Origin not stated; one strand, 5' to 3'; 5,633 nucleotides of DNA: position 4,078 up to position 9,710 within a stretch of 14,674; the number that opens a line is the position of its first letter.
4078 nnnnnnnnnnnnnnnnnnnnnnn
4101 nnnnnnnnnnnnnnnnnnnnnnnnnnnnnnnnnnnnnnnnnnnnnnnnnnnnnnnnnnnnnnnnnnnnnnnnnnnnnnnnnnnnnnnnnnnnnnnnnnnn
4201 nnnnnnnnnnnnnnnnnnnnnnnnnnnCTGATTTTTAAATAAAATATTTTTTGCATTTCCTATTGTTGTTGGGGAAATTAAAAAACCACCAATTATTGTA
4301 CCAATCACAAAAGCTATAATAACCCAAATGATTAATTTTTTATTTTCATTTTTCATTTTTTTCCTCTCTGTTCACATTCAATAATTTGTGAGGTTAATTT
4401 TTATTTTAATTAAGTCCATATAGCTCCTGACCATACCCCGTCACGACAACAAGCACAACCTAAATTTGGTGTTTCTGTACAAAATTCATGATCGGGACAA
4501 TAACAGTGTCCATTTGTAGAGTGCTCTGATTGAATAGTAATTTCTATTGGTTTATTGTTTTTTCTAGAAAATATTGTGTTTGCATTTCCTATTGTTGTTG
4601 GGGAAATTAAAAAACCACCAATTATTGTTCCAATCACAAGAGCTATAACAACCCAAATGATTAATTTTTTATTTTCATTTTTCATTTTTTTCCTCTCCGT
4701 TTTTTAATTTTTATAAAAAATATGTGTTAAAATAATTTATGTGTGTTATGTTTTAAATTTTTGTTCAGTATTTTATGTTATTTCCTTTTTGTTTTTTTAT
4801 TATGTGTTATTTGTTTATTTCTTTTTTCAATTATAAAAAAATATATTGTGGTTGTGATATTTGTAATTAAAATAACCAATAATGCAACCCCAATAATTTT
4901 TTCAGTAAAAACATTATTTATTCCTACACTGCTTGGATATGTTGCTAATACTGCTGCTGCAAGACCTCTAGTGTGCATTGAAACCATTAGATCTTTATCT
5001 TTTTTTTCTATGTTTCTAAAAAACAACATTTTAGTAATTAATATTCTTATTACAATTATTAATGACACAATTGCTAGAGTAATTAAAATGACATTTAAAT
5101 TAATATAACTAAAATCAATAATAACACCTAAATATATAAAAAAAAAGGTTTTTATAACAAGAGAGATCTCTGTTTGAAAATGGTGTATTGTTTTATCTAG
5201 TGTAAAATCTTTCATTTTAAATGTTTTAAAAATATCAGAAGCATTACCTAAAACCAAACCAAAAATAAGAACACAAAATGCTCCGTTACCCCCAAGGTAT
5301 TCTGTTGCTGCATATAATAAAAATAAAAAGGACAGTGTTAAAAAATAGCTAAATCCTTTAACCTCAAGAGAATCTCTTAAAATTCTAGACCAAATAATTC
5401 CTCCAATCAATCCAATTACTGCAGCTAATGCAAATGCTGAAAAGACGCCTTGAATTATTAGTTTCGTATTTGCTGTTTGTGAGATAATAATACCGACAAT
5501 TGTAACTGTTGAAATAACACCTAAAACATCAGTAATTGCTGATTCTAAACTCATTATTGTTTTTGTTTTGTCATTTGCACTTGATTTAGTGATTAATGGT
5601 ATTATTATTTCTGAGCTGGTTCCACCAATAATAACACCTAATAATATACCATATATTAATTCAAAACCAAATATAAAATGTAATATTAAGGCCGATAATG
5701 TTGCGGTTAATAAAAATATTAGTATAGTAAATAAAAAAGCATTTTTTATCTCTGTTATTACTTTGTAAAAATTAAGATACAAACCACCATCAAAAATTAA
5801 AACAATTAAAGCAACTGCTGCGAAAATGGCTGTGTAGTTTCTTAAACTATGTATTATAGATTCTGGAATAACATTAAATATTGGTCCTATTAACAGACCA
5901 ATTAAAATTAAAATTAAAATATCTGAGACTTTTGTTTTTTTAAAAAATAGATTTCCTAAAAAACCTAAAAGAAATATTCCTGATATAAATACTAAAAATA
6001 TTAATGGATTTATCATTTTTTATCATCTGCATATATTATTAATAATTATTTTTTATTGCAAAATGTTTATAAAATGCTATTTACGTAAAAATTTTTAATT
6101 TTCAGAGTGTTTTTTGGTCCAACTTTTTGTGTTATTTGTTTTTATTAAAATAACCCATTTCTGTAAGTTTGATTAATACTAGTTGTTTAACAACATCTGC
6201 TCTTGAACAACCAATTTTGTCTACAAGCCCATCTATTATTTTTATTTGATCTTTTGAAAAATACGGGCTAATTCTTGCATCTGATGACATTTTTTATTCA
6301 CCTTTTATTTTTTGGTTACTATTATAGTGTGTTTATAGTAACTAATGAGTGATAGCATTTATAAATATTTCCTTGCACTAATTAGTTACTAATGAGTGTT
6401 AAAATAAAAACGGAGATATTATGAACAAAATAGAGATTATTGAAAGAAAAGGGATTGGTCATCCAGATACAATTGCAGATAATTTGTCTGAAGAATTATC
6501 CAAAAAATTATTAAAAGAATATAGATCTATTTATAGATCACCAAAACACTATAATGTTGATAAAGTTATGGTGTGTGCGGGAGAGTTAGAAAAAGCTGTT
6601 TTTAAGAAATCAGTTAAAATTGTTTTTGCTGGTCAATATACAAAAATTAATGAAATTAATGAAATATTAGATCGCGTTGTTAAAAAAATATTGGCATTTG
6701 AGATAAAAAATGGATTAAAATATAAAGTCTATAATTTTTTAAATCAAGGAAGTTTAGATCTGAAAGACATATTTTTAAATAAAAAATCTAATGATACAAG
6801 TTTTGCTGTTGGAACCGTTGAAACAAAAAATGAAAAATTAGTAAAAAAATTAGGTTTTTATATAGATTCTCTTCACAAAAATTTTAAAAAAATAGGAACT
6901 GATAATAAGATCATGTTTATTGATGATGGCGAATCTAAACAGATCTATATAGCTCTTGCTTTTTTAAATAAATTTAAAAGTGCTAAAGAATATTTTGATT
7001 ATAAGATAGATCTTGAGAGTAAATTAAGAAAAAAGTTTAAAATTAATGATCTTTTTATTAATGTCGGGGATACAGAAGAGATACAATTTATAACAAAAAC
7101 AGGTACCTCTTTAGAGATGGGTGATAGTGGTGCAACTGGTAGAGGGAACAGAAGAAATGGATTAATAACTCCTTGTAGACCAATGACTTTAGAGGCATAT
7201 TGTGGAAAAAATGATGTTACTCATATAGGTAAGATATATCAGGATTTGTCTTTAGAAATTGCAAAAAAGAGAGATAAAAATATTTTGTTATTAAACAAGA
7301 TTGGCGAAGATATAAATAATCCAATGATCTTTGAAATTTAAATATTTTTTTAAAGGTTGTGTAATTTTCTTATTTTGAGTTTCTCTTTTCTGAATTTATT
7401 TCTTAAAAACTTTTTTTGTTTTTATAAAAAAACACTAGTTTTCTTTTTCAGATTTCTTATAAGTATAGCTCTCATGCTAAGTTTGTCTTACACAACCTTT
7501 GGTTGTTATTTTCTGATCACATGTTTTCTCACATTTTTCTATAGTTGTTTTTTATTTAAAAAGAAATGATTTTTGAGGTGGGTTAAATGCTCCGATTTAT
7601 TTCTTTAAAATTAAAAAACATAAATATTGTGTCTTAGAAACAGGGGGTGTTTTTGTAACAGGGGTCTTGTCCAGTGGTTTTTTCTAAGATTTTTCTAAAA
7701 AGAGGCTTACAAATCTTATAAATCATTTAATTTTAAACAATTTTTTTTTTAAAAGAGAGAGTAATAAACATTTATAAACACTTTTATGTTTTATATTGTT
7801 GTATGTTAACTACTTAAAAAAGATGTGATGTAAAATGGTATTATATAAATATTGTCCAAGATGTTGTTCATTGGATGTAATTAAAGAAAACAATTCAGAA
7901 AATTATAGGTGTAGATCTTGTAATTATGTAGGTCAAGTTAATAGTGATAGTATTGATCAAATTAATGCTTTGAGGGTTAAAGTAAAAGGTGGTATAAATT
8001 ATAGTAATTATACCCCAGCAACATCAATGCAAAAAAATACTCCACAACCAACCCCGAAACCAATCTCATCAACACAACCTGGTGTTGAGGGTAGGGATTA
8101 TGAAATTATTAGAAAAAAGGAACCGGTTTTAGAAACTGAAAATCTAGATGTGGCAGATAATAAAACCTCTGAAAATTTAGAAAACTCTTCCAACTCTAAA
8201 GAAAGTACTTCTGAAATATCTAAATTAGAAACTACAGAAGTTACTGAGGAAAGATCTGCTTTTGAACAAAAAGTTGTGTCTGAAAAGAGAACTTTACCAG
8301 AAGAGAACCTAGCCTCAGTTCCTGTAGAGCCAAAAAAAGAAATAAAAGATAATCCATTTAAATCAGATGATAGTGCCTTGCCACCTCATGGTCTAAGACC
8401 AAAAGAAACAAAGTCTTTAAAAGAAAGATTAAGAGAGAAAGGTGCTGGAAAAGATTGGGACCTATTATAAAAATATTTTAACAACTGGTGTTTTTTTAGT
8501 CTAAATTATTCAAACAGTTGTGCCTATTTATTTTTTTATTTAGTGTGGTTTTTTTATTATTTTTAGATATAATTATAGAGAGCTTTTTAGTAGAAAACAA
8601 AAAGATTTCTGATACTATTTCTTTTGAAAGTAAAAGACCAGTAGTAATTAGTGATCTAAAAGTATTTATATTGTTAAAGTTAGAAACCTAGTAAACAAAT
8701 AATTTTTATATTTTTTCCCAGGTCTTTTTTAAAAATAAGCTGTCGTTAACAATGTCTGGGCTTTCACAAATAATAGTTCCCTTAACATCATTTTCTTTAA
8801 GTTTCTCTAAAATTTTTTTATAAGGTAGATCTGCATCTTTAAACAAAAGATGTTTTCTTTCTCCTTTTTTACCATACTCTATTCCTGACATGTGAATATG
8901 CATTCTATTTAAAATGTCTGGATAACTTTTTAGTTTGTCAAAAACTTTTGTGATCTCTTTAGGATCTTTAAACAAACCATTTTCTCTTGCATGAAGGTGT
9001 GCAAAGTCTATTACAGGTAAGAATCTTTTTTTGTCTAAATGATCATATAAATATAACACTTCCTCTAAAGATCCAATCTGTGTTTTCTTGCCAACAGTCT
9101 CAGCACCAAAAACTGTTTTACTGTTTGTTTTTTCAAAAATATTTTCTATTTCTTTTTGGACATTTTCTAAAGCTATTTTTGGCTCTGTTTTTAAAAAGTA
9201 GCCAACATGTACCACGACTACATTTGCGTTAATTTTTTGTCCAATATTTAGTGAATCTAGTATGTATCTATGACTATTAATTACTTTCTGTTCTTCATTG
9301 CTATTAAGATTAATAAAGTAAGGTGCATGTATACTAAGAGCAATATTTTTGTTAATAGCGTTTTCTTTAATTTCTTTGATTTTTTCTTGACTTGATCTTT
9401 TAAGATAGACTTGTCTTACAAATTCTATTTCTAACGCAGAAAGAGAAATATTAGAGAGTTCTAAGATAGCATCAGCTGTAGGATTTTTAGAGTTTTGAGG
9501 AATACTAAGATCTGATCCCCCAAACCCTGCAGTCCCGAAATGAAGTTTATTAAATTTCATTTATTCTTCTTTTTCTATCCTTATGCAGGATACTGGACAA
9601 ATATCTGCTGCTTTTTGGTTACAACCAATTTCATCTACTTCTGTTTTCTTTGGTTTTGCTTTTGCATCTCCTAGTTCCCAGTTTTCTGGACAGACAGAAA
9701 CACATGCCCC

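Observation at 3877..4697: Tandem cysteine-rich exported proteins sharing a near-identical 118-bp leader cassette with unrelated mature domains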

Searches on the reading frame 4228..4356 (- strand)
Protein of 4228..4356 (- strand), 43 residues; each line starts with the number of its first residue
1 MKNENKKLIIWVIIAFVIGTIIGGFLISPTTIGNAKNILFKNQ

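Call 24: find_homologous_proteins(query=A4, max_evalue=10)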
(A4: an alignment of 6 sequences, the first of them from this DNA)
Query A4 (6 sequences) (43 aa, profile of the alignment): 13 proteins with E <= 10 among 6055 candidates.
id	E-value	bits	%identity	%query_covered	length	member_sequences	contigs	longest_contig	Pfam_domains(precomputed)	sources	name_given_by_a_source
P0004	3.1e-15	73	48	91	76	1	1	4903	-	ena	-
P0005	1.5e-11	61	52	98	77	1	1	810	-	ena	-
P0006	3.6e-10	57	53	84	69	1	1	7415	-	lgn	-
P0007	2.4e-8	51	45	77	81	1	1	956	-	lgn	-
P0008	2.0e-7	48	65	53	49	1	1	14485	-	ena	-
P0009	6.5e-3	34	-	-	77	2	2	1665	-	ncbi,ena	-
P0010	4.4e-2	31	55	51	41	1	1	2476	-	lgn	-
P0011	6.4e-1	27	61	65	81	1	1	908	-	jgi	-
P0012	1.6e+0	26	42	60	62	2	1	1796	-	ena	-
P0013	2.6e+0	25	-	-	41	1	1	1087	-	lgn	-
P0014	3.9e+0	25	62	30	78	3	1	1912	PF13488.12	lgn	-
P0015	6.5e+0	24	-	-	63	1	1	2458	-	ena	-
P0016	9.4e+0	24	32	72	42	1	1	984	-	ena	-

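Call 26: find_encoding_contigs(protein=P0004, flank=10000, max_places=3)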
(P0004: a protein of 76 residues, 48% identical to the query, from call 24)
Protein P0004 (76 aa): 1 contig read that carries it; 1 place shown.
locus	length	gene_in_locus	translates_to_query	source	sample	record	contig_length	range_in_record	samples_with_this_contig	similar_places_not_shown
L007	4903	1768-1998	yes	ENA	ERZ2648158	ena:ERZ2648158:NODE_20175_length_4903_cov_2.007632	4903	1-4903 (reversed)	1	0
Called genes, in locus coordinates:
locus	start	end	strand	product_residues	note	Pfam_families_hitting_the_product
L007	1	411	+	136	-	?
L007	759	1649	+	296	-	PF14257:DUF4349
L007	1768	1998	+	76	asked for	-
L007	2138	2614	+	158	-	-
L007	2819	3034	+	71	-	PF01402:RHH_1 (weak)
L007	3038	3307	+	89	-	PF05016:ParE_toxin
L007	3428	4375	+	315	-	-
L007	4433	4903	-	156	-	?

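Call 27: find_encoding_contigs(protein=P0006, flank=10000, max_places=3)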
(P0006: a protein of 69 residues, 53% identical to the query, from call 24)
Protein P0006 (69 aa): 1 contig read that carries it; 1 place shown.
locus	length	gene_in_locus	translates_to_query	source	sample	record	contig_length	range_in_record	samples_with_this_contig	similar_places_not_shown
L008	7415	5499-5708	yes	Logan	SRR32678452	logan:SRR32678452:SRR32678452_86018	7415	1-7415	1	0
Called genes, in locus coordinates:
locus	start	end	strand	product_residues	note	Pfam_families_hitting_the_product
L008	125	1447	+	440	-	-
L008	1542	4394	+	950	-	PF00133:tRNA-synt_1, PF09334:tRNA-synt_1g, PF08264:Anticodon_1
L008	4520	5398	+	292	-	PF10543:ORF6N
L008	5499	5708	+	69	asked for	-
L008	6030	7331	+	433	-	PF01336:tRNA_anti-codon, PF00152:tRNA-synt_2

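Call 28: find_encoding_contigs(protein=P0008, flank=10000, max_places=3)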
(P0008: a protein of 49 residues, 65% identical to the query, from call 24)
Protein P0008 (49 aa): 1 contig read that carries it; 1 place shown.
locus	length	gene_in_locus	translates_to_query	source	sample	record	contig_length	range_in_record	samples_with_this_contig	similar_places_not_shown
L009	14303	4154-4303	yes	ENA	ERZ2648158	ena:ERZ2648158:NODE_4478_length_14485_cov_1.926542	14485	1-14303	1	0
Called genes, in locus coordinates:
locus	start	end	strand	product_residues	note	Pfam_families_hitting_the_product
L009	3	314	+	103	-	?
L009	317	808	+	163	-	-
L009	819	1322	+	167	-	-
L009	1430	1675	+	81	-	-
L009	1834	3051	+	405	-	PF00877:NLPC_P60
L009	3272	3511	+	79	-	-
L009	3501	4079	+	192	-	PF01850:PIN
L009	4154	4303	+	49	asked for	-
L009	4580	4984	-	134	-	-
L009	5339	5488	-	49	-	-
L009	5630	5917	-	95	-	-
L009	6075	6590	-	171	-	PF13302:Acetyltransf_3, PF13420:Acetyltransf_4, PF00583:Acetyltransf_1, PF13523:Acetyltransf_8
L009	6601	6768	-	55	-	-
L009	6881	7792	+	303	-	PF01941:AdoMet_Synthase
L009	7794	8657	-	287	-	PF00924:MS_channel_2nd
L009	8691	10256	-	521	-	PF07690:MFS_1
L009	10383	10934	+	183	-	PF01022:HTH_5, PF12840:HTH_20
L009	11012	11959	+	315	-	PF01368:DHH (weak)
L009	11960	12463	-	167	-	-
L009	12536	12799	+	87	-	PF01946:Thi4 (weak), PF03486:HI0933_like (weak), PF07992:Pyr_redox_2 (weak), PF01266:DAO (weak), PF13738:Pyr_redox_3 (weak), PF13450:NAD_binding_8 (weak)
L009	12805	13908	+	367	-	PF07992:Pyr_redox_2 (faint), PF01134:GIDA (faint), PF21688:FAD-depend_C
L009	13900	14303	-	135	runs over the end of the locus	PF00990:GGDEF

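Call 29: find_encoding_contigs(protein=P0009, flank=10000, max_places=3)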
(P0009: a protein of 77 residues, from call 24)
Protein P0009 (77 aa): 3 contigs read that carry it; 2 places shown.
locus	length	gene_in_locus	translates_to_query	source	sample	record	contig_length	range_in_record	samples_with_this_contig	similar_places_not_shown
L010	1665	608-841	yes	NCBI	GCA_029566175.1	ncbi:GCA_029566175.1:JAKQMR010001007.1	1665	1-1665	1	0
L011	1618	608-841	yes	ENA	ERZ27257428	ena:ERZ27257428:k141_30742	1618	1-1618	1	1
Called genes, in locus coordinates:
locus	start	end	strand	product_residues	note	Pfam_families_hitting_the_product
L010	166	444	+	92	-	-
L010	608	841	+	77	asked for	-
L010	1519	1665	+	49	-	?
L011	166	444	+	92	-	-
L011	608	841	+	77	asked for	-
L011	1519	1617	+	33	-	?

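Call 33: find_related_loci(query=A5, collection=metagenome_contigs, flank=6000)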
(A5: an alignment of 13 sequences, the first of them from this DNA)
Query A5 (43 aa) in metagenome_contigs; peptide patterns used: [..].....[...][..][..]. (x = any residue, [..] = any of these).
600 stretches matched a pattern (row limit reached: there are more); 13 encode a relative of the query (tblastn E <= 1e-3); 13 distinct loci.
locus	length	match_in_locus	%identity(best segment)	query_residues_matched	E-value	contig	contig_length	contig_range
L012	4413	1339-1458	63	1-39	5e-11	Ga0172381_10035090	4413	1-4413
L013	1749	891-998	58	1-36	8e-11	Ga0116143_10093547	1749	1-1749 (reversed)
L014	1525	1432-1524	65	1-31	2e-9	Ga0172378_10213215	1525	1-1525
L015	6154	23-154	50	1-43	2e-8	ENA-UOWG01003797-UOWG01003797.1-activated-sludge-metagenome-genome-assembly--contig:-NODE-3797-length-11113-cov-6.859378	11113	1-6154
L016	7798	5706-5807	54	5-39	5e-8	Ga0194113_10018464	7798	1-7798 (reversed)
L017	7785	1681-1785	51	2-36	1e-7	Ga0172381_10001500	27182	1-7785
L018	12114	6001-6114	49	1-39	2e-7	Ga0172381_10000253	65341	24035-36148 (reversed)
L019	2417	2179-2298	50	2-41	3e-7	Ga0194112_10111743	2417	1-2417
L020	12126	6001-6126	45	2-43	3e-7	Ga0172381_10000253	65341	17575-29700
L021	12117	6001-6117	51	1-38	5e-7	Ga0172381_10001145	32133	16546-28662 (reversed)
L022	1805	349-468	48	1-39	1e-6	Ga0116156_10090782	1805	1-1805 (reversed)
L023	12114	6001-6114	45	1-38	7e-6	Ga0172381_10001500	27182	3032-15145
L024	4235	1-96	50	8-39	2e-5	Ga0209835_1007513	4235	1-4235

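Call 50: search_protein_representatives(alignment_id=A6)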
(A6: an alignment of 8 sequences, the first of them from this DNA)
Query: 8 sequences, 43 profile positions. Proteins with E-value up to 0.001 (for the whole library): 129; up to 1e-10: 73; up to 1e-30: 0. The best 129 are listed.
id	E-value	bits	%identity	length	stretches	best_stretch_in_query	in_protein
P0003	7.7e-19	83.0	-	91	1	1-42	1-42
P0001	7.5e-18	79.8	-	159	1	1-43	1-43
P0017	1.2e-17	79.2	-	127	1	1-42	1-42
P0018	1.2e-16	75.9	-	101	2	1-41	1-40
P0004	1.3e-16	75.9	-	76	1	1-42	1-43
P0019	1.7e-16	75.5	-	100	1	1-42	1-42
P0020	1.9e-16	75.4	-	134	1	1-42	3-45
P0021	2.4e-16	75.0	-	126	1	1-41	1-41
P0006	3.0e-16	74.7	-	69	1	1-42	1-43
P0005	3.6e-16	74.5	-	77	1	1-42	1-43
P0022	3.7e-16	74.4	-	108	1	1-38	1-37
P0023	5.2e-16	73.9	-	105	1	1-42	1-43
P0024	8.9e-16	73.2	-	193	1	1-41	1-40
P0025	1.0e-15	73.0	-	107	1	1-41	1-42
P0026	1.1e-15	72.9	-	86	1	1-39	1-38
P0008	2.1e-08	49.6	-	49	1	1-25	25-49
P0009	2.1e-06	43.2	-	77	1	13-40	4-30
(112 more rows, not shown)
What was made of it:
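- The leader is at residues 1-42 in nearly all, and lengths range from 34 to 599 aa (call 50).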

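Call 73: search_protein_families(library=pfam, proteins=[L012:1888-2292:-, L012:2916-3659:+, L012:188-760:+, L009:5630-5917:-], max_evalue=0.01)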
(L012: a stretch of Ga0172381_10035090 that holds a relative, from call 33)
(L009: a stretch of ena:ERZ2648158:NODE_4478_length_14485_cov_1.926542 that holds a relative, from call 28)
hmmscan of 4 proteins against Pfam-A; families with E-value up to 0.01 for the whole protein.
L012:1888-2292:- (134 aa): 2 families
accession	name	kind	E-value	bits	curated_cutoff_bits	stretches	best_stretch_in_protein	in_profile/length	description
PF08274.17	Zn_Ribbon_YjdM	-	0.0071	16.8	30.8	1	85-103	14-29/30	PhnA Zinc-Ribbon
PF01844.29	HNH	-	0.0075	16.8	21.4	0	86-105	27-46/47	HNH endonuclease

L012:2916-3659:+ (247 aa): 0 families

L012:188-760:+ (190 aa): 1 family
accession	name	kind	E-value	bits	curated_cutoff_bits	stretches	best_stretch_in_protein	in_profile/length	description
PF01850.27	PIN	-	4e-07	31.1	23.6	1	21-147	1-118/120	PIN domain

L009:5630-5917:- (95 aa): 0 families

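Call 78: find_related_loci(query=A5, collection=viral_contigs, flank=5000)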
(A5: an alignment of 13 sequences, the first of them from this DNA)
Query A5 (43 aa) in viral_contigs; peptide patterns used: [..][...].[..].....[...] (x = any residue, [..] = any of these).
39 stretches matched a pattern, but none encodes a relative of the query by tblastn (E <= 1e-3).
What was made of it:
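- Tried and rejected: A viral origin is not supported: there were no hits in IMG/VR (call 78).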

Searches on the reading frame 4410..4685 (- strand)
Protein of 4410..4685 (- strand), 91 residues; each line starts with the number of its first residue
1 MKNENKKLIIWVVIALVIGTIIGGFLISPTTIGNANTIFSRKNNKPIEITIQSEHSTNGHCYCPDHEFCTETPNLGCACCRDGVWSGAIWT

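Call 6: search_protein_families(library=pfam, proteins=[window:4410-4685:-], max_evalue=0.1)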
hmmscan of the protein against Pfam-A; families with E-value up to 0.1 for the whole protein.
window:4410-4685:- (91 aa): 2 families
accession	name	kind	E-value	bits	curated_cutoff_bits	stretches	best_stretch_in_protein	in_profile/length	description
PF06305.16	LapA_dom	-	0.013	15.8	28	1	8-40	19-51/64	Lipopolysaccharide assembly protein A domain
PF06455.17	NADH5_C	-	0.017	15.2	28.2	1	3-37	23-57/181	NADH dehydrogenase subunit 5 C-terminus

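Call 7: search_protein_families(library=ncbifam, proteins=[window:4410-4685:-], max_evalue=0.1)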
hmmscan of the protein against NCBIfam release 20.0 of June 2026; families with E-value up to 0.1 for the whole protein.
window:4410-4685:- (91 aa): 2 families
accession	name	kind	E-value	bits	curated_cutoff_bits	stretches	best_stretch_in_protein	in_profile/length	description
TIGR01655.1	yxeA_fam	subfamily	0.027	15.1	29.65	1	7-60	2-55/114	YxeA family protein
TIGR02831.1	spo_II_M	equivalog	0.045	13.6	100.2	1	3-40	8-45/200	stage II sporulation protein M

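Call 13: find_homologous_proteins(query=window:4410-4685:-, max_evalue=0.1)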
Query window:4410-4685:- (91 aa): 2 proteins with E <= 0.1 among 2 candidates.
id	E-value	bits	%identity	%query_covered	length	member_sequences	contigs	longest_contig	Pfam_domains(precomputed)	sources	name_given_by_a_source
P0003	8.4e-58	210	100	100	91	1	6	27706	-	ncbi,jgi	jgi:hypothetical protein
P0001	4.3e-12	64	83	45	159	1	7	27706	-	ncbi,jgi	jgi:hypothetical protein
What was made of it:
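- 4410..4685 (-): Gene B, 91 aa: leader (residues 1-35) plus a 56-aa cargo with 6 Cys (CYC-x5-C-x7-CACC). Exact protein P0003 is seen on 6 contigs (call 13).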

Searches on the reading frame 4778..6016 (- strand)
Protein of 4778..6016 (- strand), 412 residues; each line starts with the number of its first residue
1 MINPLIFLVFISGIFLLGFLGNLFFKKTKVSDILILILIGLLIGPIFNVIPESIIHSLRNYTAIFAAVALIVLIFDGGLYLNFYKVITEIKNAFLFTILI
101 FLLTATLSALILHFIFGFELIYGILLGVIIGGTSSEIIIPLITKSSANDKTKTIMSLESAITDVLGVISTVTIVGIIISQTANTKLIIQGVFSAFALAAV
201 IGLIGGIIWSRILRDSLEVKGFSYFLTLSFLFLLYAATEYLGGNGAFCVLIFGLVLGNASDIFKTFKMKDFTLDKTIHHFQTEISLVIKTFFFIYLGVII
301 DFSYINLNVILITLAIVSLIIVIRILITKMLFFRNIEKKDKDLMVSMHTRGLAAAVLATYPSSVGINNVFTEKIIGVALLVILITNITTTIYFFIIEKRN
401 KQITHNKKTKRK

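Call 6: search_protein_families(library=pfam, proteins=[window:4778-6016:-], max_evalue=0.1)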
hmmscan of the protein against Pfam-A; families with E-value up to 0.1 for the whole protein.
window:4778-6016:- (412 aa): 1 family
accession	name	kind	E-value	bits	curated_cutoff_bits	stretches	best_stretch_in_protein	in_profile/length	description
PF00999.27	Na_H_Exchanger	-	3.4e-34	118.7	26.2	1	19-392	5-372/375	Sodium/hydrogen exchanger, transmembrane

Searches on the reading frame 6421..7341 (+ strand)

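Call 6: search_protein_families(library=pfam, proteins=[window:6421-7341:+], max_evalue=0.1)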
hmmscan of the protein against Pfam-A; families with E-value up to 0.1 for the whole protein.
window:6421-7341:+ (306 aa): 3 families
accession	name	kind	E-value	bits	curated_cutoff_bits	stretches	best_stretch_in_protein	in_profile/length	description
PF01941.24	AdoMet_Synthase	-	2.4e-69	234.5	27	1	2-305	16-355/395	S-adenosylmethionine synthetase (AdoMet synthetase)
PF00438.25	S-AdoMet_synt_N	-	0.0086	17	33.1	1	12-62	11-61/99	S-adenosylmethionine synthetase, N-terminal domain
PF06769.20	YoeB_toxin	-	0.099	13.1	27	0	10-40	36-66/80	YoeB-like toxin of bacterial type II toxin-antitoxin system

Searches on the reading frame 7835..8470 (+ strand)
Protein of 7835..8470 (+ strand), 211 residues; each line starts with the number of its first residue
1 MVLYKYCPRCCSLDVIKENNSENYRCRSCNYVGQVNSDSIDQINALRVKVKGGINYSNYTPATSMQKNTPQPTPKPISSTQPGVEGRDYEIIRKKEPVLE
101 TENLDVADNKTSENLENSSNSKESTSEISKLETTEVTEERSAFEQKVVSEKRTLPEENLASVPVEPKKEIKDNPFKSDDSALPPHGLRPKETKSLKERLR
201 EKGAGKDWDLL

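Call 6: search_protein_families(library=pfam, proteins=[window:7835-8470:+], max_evalue=0.1)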
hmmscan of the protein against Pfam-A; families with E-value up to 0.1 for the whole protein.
window:7835-8470:+ (211 aa): 2 families
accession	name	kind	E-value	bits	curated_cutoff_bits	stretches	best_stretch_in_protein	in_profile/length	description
PF08271.17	Zn_Ribbon_TF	-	0.029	14.4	29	1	7-32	3-28/43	TFIIB zinc-binding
PF09526.16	DUF2387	-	0.045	14.2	25.9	1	7-49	11-56/72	Probable metal-binding protein (DUF2387)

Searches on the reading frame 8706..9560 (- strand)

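Call 6: search_protein_families(library=pfam, proteins=[window:8706-9560:-], max_evalue=0.1)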
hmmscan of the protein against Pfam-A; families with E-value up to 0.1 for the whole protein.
window:8706-9560:- (284 aa): 2 families
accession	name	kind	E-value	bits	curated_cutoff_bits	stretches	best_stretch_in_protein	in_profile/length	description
PF01261.30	AP_endonuc_2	-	5.9e-28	98.7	31.1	1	43-269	12-231/249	Xylose isomerase-like TIM barrel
PF03851.20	UvdE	-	9e-05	22.3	24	1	55-150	82-181/275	UV-endonuclease UvdE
